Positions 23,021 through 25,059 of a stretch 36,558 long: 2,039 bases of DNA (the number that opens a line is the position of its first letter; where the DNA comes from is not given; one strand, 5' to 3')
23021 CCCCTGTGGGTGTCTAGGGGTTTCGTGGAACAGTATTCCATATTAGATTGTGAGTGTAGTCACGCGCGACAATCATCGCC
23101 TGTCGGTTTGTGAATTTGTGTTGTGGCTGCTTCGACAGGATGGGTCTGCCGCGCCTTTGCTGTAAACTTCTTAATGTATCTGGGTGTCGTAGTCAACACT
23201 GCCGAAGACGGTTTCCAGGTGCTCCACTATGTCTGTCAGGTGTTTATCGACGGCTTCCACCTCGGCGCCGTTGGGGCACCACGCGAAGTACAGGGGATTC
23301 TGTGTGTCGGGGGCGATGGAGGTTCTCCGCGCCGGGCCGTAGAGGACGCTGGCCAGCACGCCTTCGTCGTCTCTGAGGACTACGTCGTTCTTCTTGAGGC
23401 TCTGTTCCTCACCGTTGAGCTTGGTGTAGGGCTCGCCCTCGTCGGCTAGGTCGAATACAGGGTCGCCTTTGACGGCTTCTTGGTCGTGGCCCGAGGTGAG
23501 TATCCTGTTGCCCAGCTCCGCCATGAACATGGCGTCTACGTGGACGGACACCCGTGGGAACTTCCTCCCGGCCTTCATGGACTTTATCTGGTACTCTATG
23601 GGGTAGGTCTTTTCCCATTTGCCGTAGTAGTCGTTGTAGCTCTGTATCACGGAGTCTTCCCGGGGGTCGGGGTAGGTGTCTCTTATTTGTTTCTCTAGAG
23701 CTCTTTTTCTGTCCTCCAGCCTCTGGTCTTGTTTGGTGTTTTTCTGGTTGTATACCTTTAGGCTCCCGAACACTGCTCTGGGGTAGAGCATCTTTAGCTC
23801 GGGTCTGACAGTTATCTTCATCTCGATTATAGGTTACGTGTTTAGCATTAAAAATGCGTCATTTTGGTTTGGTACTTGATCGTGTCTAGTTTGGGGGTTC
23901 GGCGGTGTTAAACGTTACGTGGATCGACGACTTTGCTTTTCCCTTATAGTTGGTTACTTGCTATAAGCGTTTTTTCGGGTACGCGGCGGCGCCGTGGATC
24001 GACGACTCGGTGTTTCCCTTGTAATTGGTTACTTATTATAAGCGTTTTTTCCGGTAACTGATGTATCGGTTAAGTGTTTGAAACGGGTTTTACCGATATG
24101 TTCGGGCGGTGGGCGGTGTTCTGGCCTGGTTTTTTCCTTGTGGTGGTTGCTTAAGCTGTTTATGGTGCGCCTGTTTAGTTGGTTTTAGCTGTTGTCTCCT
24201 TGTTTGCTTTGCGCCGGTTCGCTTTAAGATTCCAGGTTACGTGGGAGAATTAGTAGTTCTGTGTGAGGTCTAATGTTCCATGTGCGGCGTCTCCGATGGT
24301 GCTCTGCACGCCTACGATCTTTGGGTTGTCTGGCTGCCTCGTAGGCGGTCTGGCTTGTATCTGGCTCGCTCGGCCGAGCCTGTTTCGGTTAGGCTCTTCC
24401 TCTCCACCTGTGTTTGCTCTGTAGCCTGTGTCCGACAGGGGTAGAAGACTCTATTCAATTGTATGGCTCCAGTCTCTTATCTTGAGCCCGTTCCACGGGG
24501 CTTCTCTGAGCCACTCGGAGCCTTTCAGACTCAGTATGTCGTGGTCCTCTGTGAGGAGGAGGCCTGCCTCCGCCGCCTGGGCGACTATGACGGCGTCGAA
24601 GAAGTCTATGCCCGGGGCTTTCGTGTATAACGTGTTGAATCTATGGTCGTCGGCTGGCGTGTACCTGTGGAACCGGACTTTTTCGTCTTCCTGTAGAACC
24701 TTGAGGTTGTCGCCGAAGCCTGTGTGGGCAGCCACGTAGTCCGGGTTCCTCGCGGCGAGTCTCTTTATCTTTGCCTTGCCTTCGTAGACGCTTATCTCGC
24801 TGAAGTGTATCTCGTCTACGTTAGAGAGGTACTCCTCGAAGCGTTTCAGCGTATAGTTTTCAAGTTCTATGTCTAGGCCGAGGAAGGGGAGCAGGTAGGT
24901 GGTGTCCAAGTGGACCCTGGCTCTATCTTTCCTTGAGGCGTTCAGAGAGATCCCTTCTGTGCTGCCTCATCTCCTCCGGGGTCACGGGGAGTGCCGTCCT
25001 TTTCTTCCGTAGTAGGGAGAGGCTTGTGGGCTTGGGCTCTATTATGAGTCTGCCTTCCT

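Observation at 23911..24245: Duplicated ~330-bp structured non-coding module, copy A (partner at 27541-27864)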

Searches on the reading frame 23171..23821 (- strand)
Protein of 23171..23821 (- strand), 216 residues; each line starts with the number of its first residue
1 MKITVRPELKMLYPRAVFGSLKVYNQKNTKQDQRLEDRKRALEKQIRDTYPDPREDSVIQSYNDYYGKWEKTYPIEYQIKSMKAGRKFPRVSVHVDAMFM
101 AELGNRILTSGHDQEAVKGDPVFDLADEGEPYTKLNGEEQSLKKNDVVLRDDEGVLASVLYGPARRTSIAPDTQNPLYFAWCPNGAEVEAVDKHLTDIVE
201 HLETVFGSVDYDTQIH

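Call 10: search_protein_families(library=pfam, proteins=[window:23171-23821:-], max_evalue=0.01)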
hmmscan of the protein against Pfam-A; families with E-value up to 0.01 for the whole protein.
window:23171-23821:- (216 aa): 1 family
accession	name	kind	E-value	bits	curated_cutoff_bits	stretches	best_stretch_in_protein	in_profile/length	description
PF03483.22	B3_4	-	6.4e-08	32.8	29.3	1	99-180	45-124/174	B3/4 domain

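Call 18: find_encoding_contigs(protein=window:23171-23821:-, flank=10000, max_places=6)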
Protein window:23171-23821:- (216 aa): no gene with exactly this product is on record in the collection.

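Call 64: find_homologous_proteins(query=window:23171-23821:-, max_evalue=1e-20)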
Query window:23171-23821:- (216 aa): 169 proteins with E <= 1e-20 among 342 candidates; the best 120 are listed.
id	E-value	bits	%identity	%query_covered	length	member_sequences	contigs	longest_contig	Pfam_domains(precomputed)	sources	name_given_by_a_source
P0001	1.8e-129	448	92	100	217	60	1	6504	PF03483.23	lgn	-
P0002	4.9e-94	332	68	100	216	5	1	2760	PF03483.23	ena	-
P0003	1.5e-92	327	66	100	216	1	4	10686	PF03483.23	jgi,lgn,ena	jgi:DNA/RNA-binding domain of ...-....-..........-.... protein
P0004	2.6e-92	326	76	90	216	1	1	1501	PF03483.23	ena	-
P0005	4.3e-91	322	65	100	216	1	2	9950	PF03483.23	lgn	-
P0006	1.3e-88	314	63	100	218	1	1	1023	PF03483.23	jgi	jgi:DNA/RNA-binding domain of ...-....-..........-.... protein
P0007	4.3e-88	312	62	100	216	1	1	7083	PF03483.23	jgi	jgi:DNA/RNA-binding domain of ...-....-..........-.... protein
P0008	6.2e-88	312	67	96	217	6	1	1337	PF03483.23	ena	-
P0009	2.6e-87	310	64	100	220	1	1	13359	PF03483.23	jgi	jgi:DNA/RNA-binding domain of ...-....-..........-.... protein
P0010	4.2e-86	306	64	100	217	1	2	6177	PF03483.23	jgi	jgi:DNA/RNA-binding domain of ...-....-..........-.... protein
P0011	1.0e-85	305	63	100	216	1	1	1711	PF03483.23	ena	-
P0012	1.6e-85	304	62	100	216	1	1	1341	PF03483.23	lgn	-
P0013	7.3e-85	302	63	100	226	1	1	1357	PF03483.23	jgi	jgi:DNA/RNA-binding domain of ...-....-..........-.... protein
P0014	9.3e-85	301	62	100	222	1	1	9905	PF03483.23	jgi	jgi:DNA/RNA-binding domain of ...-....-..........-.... protein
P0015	2.0e-84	300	65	96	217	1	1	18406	PF03483.23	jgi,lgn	jgi:DNA/RNA-binding domain of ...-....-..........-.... protein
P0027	5.9e-83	296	64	96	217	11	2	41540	PF03483.23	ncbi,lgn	-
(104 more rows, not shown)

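Call 65: find_encoding_contigs(protein=P0003, flank=4000, max_places=3)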
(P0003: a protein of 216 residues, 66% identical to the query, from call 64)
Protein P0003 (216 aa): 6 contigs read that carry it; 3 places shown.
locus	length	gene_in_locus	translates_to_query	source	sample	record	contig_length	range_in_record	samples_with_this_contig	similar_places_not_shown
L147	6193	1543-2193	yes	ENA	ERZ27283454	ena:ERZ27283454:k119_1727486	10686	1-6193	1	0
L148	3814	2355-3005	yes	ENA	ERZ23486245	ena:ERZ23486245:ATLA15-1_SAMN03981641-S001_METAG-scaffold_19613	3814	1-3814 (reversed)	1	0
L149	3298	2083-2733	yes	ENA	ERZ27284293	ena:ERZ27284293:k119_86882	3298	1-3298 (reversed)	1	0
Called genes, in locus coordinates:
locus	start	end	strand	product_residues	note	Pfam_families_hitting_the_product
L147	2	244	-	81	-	?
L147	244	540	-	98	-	PF13187:Fer4_9 (faint), PF12797:Fer4_2 (weak), PF00037:Fer4 (weak), PF13237:Fer4_10, PF14697:Fer4_21, PF12838:Fer4_7 (weak), PF00037:Fer4 (weak), PF12837:Fer4_6 (weak), +4 more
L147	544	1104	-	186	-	PF01558:POR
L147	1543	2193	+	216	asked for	PF03483:B3_4 (weak)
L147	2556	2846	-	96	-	-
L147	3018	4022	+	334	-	PF00150:Cellulase, PF02836:Glyco_hydro_2_C (weak)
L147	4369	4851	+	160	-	-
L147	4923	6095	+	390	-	PF00155:Aminotran_1_2, PF01053:Cys_Met_Meta_PP (faint)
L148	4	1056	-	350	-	PF01855:POR_N, PF02780:Transketolase_C, PF17147:PFOR_II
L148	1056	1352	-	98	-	PF13187:Fer4_9 (faint), PF12797:Fer4_2 (weak), PF00037:Fer4 (weak), PF13237:Fer4_10, PF14697:Fer4_21, PF12838:Fer4_7 (weak), PF00037:Fer4 (weak), PF12837:Fer4_6 (weak), +4 more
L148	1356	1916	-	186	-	PF01558:POR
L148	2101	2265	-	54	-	-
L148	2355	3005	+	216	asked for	PF03483:B3_4 (weak)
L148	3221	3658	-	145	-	-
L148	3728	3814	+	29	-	?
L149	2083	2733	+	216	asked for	PF03483:B3_4 (weak)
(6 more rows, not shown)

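Call 66: find_encoding_contigs(protein=P0027, flank=4000, max_places=2)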
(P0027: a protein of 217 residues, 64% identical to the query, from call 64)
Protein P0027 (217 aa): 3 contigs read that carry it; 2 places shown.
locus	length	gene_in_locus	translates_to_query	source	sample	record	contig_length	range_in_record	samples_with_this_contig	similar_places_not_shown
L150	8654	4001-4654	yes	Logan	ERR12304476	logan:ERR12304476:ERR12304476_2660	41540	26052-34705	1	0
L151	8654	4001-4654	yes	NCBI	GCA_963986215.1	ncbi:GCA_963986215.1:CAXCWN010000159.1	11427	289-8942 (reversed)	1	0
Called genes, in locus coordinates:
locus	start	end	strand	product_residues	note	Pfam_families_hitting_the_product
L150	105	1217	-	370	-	PF00070:Pyr_redox (faint), PF01266:DAO (faint), PF01494:FAD_binding_3, PF07992:Pyr_redox_2 (faint), PF13450:NAD_binding_8 (weak)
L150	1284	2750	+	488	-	PF00890:FAD_binding_2 (faint), PF01266:DAO (weak), PF01494:FAD_binding_3 (faint), PF01593:Amino_oxidase, PF13450:NAD_binding_8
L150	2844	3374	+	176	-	PF01625:PMSR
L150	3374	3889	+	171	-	PF04832:SOUL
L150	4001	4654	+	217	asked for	PF03483:B3_4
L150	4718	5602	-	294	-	PF19799:DUF6282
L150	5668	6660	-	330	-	-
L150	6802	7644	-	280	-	PF13354:Beta-lactamase2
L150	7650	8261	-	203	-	-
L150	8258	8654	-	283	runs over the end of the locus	-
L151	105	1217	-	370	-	PF00070:Pyr_redox (faint), PF01266:DAO (faint), PF01494:FAD_binding_3, PF07992:Pyr_redox_2 (faint), PF13450:NAD_binding_8 (weak)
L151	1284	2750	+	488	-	PF00890:FAD_binding_2 (faint), PF01266:DAO (weak), PF01494:FAD_binding_3 (faint), PF01593:Amino_oxidase, PF13450:NAD_binding_8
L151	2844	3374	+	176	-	PF01625:PMSR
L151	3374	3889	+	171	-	PF04832:SOUL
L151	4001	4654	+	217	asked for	PF03483:B3_4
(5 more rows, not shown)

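Call 67: find_encoding_contigs(protein=P0005, flank=4000, max_places=2)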
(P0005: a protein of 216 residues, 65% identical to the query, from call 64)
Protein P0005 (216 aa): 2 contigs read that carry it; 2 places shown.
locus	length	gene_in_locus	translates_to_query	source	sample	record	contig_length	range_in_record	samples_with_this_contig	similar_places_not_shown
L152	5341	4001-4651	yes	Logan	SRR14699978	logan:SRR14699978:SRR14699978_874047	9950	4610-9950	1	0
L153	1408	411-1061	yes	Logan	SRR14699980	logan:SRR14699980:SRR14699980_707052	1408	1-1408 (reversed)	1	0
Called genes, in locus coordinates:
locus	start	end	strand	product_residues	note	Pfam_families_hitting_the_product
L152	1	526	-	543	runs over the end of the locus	PF02776:TPP_enzyme_N, PF00205:TPP_enzyme_M, PF02775:TPP_enzyme_C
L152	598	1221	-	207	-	PF02525:Flavodoxin_2 (weak), PF03358:FMN_red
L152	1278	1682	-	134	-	PF00903:Glyoxalase, PF13669:Glyoxalase_4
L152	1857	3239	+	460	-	PF01979:Amidohydro_1, PF07969:Amidohydro_3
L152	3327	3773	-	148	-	PF06094:GGACT, PF13772:AIG2_2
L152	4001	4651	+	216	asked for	PF03483:B3_4 (weak)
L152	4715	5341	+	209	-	?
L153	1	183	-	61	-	?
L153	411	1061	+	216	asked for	PF03483:B3_4 (weak)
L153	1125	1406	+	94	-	?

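Call 75: find_encoding_contigs(protein=P0001, flank=3500, max_places=10)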
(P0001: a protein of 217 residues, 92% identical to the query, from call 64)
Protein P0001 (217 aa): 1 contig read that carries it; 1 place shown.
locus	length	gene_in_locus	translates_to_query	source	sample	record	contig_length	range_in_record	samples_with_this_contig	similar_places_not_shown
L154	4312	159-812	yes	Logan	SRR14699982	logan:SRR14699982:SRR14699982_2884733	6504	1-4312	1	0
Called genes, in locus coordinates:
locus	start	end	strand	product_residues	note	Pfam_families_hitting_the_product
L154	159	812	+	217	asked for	PF03483:B3_4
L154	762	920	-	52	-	-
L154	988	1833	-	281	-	PF02633:Creatininase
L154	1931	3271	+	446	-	PF00202:Aminotran_3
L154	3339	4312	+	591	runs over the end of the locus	PF01979:Amidohydro_1 (faint), PF07969:Amidohydro_3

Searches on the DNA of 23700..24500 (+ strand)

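Call 25: search_rna_families(source=window, start=23700, end=24500, threshold=evalue, max_evalue=10)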
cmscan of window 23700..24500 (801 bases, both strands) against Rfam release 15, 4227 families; matches with E-value up to 10: 1.
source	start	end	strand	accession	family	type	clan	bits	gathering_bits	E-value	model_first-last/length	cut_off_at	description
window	23745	23810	+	RF02289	TtnuCD13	Gene; snRNA; snoRNA; CD-box;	-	16.4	75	9.4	1-63/63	no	Tetrahymena snoRNA TtnuCD13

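Call 73: build_rna_model(alignment_id=A4, structure=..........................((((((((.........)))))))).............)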
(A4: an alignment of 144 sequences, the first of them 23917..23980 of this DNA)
Model R1 built from alignment A4 (144 sequences, 64 columns); structure: as given.
model positions 64; base pairs 8; branch points 0; effective number of sequences 3.61; information 0.875 bits per position. Calibrated on 0.2 Mb of random sequence (short: E-values are rough).
structure used (alignment columns):
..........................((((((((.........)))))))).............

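Call 74: search_with_rna_model(model_id=R1, source=window, filters=off, max_evalue=10)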
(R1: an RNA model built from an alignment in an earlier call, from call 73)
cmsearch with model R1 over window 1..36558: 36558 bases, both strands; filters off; matches with E-value up to 10: 28.
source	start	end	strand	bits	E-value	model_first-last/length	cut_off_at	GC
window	23917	23980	+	88.8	2.3e-25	1-64/64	no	0.42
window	23992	24055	+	85.9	1.7e-24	1-64/64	no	0.44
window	27545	27608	+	85.3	2.5e-24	1-64/64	no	0.44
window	27621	27684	+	80.7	6.4e-23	1-64/64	no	0.34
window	27571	27595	-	15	0.0055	27-51/64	no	0.36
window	31087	31141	+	15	0.0057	1-64/64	no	0.56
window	27647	27671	-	14.9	0.006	27-51/64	no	0.2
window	23943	23967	-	12.5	0.033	27-51/64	no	0.32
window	3960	3997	+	10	0.18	1-64/64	no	0.37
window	35678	35733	+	9.9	0.2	1-64/64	no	0.46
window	24018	24042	-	8.4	0.57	27-51/64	no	0.24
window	5829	5861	-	7.8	0.87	1-64/64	no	0.61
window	12424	12466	+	6.6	1.9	1-64/64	no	0.63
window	26352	26393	+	6.5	2.1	1-64/64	no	0.4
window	33439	33481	+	6.3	2.4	1-64/64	no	0.49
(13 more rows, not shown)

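Call 77: search_with_rna_model(model_id=R1, sources=[L154, L155, L156, L147, L150, L152], max_evalue=1)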
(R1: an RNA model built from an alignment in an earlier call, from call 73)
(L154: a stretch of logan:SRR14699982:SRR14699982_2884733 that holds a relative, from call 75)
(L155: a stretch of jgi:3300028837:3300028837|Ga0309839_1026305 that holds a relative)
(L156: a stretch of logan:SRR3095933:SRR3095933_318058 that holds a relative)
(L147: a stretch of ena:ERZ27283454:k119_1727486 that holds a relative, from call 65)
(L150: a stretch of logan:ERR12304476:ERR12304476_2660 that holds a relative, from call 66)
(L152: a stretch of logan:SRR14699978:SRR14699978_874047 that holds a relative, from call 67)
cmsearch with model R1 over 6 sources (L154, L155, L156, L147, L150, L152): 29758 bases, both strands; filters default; matches with E-value up to 1: 4.
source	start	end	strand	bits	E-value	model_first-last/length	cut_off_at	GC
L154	1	63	-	77.8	3.9e-22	1-63/64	3'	0.38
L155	600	654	-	15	0.0045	1-64/64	no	0.56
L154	13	37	+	12.6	0.025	27-51/64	no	0.24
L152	4107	4162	-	11.6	0.049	1-64/64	no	0.38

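Call 83: search_dna_similar(query=window:23905-24250:+, collection=plasmids, mode=distant, max_evalue=0.01)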
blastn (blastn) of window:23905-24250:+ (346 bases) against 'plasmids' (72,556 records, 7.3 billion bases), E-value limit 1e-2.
No match.

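Call 84: search_dna_similar(query=window:23905-24250:+, collection=phages, mode=distant, max_evalue=0.01)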
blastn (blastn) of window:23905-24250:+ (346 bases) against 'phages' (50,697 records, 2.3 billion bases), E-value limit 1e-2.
No match.

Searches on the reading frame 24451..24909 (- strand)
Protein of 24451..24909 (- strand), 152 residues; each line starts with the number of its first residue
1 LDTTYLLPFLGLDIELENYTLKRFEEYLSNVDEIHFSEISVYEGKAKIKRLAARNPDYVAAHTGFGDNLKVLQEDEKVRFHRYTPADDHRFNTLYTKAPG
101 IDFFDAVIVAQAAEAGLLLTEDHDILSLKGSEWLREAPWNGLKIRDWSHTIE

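Call 10: search_protein_families(library=pfam, proteins=[window:24451-24909:-], max_evalue=0.01)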
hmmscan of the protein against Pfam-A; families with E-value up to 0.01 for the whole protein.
window:24451-24909:- (152 aa): 1 family
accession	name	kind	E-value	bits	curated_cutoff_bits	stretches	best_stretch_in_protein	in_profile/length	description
PF01850.27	PIN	-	1.6e-05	25.9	23.6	1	2-126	4-115/120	PIN domain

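Call 88: search_protein_families(library=pfam, alignment_id=A5, max_evalue=0.001)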
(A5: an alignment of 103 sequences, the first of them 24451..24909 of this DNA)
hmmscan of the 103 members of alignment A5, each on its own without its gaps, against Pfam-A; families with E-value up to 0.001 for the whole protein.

A. member 1, window:24451-24909:- (152 aa): 1 family
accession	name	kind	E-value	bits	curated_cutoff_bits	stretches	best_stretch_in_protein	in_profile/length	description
PF01850.27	PIN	-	1.6e-05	25.9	23.6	1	2-126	4-115/120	PIN domain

B. families by the number of members that match (of 103 scanned): 111 families (the first 25 are shown)
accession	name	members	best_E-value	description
PF05598.16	DUF772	9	3.4e-20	Transposase domain (DUF772)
PF01609.27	DDE_Tnp_1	6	1.1e-19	Transposase DDE domain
PF13419.12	HAD_2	5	1.4e-41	Haloacid dehalogenase-like hydrolase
PF00702.32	Hydrolase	5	1.5e-29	haloacid dehalogenase-like hydrolase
PF13242.12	Hydrolase_like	5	5.2e-12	HAD-hyrolase-like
PF02515.22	CoA_transf_3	4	1.5e-102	CoA-transferase family III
PF13344.12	Hydrolase_6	4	4e-06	Haloacid dehalogenase-like hydrolase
PF10049.14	DUF2283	3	6.9e-12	Protein of unknown function (DUF2283)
PF11848.13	DUF3368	3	1.6e-08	Domain of unknown function (DUF3368)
PF12710.13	HAD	3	6e-07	haloacid dehalogenase-like hydrolase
PF00005.33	ABC_tran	2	2e-30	ABC transporter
PF00753.33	Lactamase_B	2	1.2e-22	Metallo-beta-lactamase superfamily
PF22769.1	DCD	2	7.6e-18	dCTP deaminase-like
PF04014.23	MazE_antitoxin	2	1.5e-14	Antidote-toxin recognition MazE, bacterial antitoxin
PF01037.27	AsnC_trans_reg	2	3.3e-12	Lrp/AsnC ligand binding domain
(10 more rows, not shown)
